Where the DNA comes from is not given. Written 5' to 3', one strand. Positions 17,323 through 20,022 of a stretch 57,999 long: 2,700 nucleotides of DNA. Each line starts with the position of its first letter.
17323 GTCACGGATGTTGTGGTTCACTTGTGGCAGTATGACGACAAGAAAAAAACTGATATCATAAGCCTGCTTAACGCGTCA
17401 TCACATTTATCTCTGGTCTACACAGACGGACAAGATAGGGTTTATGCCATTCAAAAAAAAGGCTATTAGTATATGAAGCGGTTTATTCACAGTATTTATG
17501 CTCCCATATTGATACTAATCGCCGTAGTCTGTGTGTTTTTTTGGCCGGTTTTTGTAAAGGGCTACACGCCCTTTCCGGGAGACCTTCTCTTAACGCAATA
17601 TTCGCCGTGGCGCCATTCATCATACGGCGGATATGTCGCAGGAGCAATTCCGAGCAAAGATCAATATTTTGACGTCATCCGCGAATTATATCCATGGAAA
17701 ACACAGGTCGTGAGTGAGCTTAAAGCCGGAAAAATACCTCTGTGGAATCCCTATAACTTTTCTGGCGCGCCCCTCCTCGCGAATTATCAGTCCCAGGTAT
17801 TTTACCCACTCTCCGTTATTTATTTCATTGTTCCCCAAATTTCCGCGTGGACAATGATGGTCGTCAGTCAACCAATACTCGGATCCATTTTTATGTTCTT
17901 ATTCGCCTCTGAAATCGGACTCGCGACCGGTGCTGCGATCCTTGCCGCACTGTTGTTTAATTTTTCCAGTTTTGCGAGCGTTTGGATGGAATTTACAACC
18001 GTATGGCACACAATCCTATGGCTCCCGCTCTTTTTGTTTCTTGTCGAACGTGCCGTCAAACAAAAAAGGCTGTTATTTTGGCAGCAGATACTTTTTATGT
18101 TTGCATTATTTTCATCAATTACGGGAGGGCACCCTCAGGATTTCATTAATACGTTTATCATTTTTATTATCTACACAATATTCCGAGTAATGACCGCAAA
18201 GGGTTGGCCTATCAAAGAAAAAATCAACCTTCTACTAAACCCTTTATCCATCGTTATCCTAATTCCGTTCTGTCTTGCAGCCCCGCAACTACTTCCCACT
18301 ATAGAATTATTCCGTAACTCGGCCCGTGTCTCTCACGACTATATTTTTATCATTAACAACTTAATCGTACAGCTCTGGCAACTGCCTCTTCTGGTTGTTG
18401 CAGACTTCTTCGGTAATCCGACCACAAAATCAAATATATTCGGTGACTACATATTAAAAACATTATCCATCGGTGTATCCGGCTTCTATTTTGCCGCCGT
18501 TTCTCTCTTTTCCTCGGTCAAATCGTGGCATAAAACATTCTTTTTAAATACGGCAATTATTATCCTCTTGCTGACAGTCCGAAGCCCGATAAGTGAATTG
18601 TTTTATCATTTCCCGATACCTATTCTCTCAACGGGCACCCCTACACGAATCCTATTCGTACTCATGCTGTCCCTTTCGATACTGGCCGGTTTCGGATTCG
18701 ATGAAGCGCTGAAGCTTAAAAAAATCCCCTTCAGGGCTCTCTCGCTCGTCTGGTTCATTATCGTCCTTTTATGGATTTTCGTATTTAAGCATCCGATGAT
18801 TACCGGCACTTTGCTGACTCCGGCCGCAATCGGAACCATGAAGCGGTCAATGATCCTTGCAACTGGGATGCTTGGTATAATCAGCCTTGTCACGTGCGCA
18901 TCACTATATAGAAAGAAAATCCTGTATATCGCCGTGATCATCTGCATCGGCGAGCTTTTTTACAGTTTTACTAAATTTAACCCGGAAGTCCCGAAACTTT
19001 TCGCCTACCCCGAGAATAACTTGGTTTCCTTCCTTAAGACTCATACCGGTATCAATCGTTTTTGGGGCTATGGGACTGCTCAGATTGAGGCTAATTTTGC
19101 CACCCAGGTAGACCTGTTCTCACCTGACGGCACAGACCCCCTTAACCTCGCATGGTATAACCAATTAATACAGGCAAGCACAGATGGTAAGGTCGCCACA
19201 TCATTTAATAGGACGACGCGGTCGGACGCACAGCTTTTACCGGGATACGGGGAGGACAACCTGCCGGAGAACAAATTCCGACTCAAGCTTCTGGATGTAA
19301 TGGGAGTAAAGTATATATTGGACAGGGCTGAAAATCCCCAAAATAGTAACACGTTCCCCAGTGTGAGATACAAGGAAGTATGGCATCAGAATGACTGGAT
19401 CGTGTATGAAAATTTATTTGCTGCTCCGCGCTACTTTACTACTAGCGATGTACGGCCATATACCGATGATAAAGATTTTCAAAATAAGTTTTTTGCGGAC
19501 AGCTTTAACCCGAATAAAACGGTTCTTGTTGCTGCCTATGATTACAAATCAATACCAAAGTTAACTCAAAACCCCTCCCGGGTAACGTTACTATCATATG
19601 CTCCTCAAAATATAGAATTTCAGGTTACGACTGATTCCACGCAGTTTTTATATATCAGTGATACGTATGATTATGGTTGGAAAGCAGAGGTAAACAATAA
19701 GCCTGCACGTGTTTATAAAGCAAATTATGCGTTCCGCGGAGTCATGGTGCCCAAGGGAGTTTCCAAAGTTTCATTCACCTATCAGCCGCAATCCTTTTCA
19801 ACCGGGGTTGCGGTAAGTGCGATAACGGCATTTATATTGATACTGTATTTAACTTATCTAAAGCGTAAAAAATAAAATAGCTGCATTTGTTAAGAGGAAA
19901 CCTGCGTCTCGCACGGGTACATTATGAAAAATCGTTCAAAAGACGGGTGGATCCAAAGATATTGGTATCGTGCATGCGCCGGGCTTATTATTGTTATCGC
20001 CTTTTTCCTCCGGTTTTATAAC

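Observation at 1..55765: Window-spanning glycan assembly locus with 22 GT-C-like membrane genes, 12 soluble GTs, 2 Wzx flippases and a sugar-nucleotide block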

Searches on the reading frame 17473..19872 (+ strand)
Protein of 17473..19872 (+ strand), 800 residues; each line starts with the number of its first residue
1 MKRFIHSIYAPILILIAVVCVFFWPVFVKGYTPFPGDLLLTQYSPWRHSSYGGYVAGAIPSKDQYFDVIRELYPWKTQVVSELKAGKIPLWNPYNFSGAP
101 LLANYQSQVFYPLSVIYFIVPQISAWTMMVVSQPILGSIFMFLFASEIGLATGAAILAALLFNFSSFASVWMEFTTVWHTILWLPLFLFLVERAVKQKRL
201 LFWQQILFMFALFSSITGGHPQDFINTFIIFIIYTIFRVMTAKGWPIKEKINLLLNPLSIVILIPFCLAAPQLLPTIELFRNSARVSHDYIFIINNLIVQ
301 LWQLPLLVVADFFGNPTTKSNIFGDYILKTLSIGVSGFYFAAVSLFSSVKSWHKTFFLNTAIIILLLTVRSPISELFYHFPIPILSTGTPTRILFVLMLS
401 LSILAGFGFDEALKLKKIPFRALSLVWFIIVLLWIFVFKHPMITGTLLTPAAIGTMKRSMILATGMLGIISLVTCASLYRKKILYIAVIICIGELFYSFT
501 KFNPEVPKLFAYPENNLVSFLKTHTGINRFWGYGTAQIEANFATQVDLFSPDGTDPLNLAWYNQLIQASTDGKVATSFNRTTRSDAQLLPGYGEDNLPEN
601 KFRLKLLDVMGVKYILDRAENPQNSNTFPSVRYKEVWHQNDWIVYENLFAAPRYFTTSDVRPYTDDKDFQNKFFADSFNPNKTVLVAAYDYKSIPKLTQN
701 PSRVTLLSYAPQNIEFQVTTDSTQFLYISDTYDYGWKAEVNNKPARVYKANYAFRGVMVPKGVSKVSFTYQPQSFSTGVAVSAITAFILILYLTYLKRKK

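Call 3: search_protein_families(library=pfam, proteins=[window:17473-19872:+], max_evalue=0.01)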
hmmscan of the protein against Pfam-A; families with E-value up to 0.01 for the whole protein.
window:17473-19872:+ (800 aa): 1 family
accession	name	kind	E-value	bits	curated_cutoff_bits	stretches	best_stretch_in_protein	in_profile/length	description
PF09586.16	YfhO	-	2.5e-15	56.4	28.5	1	691-782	741-835/835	Bacterial membrane protein YfhO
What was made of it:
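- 17473..19875 (+): GT-C, group C (YfhO family, 800 aa). Pfam YfhO at 56 bits (call 3).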
